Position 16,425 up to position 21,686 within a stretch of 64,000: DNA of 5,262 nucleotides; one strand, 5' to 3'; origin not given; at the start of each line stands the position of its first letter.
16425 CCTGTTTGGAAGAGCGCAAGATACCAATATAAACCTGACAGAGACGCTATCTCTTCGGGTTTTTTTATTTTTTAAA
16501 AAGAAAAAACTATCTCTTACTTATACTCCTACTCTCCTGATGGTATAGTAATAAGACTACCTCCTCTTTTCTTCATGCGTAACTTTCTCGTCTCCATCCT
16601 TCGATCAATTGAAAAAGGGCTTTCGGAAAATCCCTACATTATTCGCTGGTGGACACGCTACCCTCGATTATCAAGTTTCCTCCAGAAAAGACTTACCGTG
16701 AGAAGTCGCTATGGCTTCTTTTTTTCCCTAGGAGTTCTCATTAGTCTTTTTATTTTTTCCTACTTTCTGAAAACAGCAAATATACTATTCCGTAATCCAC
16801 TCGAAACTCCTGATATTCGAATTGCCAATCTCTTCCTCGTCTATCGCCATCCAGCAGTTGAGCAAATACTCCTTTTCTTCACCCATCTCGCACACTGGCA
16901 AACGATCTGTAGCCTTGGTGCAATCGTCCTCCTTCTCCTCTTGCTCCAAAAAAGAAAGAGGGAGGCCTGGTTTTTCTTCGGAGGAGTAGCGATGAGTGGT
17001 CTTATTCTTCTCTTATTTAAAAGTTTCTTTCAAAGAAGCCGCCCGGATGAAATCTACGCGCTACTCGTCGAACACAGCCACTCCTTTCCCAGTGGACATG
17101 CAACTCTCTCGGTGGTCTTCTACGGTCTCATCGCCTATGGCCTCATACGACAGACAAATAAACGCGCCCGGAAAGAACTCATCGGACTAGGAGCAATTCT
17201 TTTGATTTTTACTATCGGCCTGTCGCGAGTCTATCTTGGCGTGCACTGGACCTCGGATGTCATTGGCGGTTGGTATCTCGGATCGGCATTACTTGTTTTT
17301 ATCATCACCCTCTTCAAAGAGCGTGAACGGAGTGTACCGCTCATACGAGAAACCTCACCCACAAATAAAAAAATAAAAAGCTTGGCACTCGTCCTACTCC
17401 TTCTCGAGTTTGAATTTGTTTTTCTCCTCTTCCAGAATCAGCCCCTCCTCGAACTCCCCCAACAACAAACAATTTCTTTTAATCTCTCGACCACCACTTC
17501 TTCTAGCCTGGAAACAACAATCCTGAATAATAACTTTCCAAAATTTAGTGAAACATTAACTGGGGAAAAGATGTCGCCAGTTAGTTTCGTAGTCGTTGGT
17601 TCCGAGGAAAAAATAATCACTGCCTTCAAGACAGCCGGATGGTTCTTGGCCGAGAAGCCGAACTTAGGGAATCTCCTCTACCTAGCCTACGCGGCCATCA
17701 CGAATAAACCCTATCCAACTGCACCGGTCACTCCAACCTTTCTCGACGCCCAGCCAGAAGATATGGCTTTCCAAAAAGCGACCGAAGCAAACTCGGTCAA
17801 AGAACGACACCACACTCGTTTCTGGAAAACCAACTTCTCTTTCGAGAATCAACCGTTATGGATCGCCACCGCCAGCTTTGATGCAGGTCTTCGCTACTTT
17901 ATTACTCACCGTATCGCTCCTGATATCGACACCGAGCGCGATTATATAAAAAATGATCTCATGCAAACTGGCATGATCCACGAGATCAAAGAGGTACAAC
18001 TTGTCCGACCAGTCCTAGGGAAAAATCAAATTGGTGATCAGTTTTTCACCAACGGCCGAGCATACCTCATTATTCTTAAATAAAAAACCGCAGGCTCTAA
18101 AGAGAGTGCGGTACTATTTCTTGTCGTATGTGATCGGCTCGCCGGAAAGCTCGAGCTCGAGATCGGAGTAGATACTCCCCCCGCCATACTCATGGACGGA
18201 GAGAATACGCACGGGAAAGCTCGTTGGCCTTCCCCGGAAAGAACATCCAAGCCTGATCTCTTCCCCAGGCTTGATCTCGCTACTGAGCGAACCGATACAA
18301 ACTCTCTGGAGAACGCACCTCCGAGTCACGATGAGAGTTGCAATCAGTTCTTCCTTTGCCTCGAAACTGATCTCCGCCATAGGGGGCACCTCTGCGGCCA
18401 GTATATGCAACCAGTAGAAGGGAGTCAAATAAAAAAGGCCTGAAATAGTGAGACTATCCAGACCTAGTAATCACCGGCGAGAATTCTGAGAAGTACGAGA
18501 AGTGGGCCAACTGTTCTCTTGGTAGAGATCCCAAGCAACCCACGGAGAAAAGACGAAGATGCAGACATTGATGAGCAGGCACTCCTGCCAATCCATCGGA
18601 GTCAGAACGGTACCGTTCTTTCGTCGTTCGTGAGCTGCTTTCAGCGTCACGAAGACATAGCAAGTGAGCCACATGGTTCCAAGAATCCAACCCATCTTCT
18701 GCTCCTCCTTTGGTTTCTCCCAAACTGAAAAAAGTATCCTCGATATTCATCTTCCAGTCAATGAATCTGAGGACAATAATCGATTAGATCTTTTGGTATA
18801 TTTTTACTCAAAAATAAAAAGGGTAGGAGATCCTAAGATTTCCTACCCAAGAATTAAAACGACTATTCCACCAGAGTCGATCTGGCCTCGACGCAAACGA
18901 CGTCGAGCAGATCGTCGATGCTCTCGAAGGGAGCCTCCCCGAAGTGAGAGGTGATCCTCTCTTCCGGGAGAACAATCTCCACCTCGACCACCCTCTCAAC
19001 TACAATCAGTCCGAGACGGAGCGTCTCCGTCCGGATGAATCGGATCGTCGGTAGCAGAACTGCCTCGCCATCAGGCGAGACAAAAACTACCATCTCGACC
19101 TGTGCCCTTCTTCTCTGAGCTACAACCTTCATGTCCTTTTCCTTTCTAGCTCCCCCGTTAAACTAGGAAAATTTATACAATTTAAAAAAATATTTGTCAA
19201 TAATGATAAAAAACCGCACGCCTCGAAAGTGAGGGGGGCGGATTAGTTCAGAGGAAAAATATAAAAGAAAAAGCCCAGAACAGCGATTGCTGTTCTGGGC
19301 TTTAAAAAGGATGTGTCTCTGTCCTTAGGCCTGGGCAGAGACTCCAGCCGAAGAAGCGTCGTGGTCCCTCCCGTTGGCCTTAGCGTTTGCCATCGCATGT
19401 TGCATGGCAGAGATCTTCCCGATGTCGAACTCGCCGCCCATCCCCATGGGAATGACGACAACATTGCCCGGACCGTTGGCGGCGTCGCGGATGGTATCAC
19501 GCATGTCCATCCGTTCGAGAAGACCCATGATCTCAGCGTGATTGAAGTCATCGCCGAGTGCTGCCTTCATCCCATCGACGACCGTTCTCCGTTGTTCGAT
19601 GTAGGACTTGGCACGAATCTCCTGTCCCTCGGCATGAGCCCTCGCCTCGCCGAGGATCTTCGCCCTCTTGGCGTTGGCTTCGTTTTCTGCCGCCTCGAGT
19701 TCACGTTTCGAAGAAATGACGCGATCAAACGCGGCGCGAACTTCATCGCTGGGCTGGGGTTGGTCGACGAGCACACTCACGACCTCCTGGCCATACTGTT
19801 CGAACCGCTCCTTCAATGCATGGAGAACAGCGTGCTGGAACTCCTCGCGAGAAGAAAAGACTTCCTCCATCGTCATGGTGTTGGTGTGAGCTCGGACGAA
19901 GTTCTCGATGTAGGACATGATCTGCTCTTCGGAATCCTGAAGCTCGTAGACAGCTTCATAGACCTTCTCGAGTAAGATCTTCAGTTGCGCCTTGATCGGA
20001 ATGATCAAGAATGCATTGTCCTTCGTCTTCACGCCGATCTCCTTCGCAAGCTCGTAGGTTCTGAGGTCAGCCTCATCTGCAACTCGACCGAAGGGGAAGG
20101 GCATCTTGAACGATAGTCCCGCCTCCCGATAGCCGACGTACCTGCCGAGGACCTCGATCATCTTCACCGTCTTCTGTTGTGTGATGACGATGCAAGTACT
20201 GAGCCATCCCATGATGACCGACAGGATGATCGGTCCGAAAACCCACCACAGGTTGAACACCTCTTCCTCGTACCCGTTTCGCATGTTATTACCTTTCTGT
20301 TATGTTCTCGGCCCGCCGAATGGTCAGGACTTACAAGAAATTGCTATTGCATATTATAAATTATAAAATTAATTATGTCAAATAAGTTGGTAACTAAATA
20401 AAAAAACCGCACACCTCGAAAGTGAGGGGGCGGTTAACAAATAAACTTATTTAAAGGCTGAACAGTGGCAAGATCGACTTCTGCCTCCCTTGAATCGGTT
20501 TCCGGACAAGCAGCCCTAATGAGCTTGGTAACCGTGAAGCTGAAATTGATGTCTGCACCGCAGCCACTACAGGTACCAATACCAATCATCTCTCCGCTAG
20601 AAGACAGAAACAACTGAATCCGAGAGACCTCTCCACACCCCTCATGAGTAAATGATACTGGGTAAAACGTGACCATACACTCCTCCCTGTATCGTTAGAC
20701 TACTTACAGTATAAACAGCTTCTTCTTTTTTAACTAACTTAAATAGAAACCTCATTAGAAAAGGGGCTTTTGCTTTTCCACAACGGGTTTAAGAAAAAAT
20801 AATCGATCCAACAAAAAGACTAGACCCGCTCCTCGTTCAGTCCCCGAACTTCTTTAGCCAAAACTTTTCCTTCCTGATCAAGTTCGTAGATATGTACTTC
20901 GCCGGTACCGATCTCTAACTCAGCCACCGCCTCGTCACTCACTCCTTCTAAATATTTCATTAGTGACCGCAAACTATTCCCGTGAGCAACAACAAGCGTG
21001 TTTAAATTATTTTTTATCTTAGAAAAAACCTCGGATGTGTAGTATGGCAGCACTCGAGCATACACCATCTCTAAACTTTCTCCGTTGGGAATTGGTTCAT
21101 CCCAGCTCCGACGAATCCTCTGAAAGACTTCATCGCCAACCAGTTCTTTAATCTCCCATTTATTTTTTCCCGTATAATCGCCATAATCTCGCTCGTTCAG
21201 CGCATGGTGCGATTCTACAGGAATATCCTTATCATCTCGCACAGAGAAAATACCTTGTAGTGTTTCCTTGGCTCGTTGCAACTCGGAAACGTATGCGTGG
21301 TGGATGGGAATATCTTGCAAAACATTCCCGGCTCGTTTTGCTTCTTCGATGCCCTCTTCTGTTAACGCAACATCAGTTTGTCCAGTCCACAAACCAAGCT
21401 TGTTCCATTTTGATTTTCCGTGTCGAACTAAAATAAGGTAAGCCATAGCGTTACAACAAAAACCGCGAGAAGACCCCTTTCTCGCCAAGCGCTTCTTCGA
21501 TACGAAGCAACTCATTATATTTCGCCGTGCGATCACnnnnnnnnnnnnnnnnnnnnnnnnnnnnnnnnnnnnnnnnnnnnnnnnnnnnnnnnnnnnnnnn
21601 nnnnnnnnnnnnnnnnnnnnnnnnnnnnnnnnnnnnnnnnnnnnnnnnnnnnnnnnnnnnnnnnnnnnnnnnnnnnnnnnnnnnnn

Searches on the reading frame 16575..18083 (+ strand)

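Call 23: search_protein_families(library=pfam, proteins=[window:16575-18083:+])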
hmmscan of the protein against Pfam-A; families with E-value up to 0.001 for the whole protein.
window:16575-18083:+ (502 aa): 3 families
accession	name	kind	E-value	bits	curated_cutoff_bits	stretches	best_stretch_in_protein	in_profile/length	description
PF14067.11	LssY_C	-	2.1e-46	158.3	25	1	319-495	2-187/188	LssY C-terminus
PF01569.27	PAP2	-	2.3e-22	79.6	27.2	1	131-250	2-128/130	PAP2 superfamily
PF14378.12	PAP2_3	-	0.00077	19.8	27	0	164-239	120-187/190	PAP2 superfamily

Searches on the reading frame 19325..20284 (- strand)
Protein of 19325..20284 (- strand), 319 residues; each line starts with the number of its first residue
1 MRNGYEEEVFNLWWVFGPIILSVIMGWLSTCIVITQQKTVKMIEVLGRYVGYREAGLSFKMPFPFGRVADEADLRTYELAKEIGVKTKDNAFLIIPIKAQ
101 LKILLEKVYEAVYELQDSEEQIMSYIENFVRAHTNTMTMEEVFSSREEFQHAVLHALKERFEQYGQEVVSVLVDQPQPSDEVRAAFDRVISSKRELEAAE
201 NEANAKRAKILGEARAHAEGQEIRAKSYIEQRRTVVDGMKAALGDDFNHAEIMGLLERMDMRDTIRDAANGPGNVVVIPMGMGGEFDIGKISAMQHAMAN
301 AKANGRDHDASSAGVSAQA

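Call 23: search_protein_families(library=pfam, proteins=[window:19325-20284:-])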
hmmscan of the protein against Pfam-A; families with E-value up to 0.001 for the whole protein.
window:19325-20284:- (319 aa): 1 family
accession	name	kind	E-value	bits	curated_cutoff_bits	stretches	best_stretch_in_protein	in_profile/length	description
PF01145.31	Band_7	-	7.7e-24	85.1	23.6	1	37-205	5-174/176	SPFH domain / Band 7 family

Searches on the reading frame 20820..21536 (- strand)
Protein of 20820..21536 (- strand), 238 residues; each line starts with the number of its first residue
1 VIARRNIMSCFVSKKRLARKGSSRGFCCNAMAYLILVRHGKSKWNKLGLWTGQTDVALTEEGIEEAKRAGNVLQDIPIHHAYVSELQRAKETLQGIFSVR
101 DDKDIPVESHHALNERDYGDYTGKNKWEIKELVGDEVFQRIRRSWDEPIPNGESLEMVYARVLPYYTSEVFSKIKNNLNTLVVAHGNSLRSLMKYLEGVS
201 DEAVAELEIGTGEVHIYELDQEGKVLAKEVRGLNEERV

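Call 23: search_protein_families(library=pfam, proteins=[window:20820-21536:-])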
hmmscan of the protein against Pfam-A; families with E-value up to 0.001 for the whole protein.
window:20820-21536:- (238 aa): 1 family
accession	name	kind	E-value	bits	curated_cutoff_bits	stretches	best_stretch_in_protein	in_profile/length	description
PF00300.27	His_Phos_1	-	1.2e-44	152.7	21.7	1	34-227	1-189/194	Histidine phosphatase superfamily (branch 1)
